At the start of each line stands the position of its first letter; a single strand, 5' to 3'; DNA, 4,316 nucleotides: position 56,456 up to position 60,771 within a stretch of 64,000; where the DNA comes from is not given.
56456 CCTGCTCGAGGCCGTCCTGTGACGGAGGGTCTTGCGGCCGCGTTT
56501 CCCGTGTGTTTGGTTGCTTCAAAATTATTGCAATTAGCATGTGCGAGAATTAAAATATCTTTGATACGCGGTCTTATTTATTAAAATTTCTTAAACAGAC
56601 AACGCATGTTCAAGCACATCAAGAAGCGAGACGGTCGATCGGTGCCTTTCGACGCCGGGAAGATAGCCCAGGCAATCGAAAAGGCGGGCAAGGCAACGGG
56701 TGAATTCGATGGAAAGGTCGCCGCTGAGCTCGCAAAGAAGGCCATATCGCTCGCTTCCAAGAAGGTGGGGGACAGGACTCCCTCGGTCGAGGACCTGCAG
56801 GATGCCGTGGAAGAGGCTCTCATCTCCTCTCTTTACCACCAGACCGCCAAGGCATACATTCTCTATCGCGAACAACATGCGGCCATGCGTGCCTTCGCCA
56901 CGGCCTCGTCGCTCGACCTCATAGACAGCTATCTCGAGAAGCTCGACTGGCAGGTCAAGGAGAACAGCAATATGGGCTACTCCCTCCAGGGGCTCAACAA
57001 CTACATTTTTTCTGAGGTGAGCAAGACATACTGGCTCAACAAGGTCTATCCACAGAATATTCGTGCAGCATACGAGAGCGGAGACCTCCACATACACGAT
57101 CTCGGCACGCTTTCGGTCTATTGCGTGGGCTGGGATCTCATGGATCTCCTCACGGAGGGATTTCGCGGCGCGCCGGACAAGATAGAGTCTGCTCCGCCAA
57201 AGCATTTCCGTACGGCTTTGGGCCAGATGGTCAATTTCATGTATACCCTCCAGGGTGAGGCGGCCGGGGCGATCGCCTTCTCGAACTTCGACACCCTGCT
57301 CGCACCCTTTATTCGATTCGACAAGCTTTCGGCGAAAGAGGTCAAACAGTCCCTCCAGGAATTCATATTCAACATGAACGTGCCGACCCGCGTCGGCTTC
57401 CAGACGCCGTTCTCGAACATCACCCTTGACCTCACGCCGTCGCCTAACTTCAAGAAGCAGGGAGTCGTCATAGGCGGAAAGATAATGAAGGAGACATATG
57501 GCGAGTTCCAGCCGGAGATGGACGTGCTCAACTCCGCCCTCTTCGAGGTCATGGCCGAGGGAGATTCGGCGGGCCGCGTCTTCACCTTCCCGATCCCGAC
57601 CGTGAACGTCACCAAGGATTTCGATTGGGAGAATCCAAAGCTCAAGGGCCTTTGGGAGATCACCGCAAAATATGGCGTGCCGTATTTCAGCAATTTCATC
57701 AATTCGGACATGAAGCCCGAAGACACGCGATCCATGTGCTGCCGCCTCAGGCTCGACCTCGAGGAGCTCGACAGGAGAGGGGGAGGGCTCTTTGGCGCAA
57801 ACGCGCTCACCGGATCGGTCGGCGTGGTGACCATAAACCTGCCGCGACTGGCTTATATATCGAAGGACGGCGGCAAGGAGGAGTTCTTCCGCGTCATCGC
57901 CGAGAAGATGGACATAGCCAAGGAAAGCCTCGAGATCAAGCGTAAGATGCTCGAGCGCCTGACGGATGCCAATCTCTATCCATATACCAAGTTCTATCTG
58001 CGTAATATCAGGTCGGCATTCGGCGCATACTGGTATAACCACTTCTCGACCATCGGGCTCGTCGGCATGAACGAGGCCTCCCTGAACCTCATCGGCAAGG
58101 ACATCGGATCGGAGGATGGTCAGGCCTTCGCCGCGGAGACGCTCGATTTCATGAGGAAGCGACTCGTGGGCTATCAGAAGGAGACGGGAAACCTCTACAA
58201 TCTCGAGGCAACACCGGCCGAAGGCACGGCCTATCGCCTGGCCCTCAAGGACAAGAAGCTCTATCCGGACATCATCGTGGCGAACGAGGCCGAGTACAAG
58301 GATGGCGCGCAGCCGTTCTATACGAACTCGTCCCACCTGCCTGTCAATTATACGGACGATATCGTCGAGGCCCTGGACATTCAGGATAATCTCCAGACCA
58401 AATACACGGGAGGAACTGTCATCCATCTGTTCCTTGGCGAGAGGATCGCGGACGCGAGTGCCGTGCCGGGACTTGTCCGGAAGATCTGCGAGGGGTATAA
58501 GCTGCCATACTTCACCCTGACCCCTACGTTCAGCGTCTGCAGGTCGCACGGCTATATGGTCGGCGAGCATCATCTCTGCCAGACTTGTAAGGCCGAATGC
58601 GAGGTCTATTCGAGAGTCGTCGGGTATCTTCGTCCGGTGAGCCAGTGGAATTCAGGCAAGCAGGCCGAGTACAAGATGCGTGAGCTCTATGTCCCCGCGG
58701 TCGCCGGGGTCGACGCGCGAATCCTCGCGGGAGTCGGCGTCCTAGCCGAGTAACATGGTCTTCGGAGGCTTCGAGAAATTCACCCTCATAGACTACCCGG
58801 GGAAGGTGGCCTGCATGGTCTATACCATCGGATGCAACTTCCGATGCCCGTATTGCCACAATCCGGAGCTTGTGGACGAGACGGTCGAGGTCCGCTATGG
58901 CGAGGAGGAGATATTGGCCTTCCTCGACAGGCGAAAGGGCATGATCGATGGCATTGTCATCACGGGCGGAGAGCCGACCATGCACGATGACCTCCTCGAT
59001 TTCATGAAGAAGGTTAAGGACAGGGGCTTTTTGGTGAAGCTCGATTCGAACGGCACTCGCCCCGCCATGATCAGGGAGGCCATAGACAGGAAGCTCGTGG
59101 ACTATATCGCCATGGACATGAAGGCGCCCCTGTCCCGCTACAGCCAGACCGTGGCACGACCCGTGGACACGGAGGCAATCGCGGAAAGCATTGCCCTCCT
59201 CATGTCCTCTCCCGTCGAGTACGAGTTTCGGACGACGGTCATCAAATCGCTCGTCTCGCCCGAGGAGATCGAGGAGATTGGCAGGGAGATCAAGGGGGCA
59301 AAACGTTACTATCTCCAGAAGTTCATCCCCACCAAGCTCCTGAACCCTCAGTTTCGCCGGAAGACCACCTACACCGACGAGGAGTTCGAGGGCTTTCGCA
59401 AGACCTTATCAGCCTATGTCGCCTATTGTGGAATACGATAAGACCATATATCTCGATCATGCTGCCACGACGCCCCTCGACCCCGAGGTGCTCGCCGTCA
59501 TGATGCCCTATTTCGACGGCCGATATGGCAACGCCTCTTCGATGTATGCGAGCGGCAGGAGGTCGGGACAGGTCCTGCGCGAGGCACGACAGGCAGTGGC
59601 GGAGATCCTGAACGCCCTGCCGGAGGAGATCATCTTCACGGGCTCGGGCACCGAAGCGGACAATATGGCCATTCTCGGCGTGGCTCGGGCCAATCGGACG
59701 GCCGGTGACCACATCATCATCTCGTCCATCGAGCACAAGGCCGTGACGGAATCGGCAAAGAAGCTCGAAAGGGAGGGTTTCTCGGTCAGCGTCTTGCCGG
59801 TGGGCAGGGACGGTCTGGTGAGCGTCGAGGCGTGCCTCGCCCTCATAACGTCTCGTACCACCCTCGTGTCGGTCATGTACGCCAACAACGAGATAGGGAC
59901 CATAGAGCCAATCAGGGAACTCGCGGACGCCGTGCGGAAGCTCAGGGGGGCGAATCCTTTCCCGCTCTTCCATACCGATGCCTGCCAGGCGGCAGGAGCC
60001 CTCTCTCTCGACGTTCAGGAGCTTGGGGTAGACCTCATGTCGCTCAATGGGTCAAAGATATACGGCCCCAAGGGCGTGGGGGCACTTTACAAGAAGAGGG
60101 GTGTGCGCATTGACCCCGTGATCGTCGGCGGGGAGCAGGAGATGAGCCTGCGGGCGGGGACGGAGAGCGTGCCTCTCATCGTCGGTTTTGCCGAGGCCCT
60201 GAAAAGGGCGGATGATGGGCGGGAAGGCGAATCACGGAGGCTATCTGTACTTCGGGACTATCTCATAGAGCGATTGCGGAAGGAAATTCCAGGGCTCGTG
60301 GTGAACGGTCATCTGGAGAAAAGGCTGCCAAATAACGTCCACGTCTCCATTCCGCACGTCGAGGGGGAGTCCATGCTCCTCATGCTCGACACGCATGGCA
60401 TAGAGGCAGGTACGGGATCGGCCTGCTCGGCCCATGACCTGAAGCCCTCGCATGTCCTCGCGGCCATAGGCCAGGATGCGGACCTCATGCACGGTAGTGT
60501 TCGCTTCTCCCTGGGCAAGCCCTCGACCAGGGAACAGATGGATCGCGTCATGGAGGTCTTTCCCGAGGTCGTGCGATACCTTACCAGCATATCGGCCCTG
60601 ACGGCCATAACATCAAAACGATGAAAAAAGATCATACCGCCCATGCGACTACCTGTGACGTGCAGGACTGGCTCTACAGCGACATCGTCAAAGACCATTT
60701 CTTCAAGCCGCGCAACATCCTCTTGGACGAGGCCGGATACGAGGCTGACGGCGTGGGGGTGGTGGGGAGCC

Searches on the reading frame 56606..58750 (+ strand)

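Call 52: search_protein_families(library=pfam, proteins=[window:56606-58750:+], max_evalue=0.00001)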
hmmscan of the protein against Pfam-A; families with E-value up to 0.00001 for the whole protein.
window:56606-58750:+ (715 aa): 2 families
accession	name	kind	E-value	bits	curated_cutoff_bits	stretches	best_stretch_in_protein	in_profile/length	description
PF13597.11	NRDD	-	2.2e-192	641.1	26.2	1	119-695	1-562/562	Anaerobic ribonucleoside-triphosphate reductase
PF03477.21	ATP-cone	-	2.5e-22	79.7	25.8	1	4-92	2-87/88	ATP cone domain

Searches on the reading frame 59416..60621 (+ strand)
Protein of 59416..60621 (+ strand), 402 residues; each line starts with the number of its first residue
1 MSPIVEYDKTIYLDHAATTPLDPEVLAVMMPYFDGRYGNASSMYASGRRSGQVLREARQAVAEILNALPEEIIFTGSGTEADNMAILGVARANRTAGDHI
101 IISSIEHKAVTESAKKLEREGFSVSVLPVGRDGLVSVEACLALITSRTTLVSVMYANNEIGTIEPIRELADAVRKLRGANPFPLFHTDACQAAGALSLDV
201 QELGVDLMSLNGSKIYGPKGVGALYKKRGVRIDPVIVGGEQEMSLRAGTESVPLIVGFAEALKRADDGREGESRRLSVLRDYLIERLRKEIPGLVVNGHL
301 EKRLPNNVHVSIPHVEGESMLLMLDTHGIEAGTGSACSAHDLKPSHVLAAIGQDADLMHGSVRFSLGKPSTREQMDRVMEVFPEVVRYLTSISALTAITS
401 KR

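Call 52: search_protein_families(library=pfam, proteins=[window:59416-60621:+], max_evalue=0.00001)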
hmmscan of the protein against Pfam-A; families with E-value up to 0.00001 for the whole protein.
window:59416-60621:+ (402 aa): 1 family
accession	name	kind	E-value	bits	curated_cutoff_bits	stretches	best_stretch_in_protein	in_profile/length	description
PF00266.25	Aminotran_5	-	9.2e-74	249.1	21.5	1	11-378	1-371/371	Aminotransferase class-V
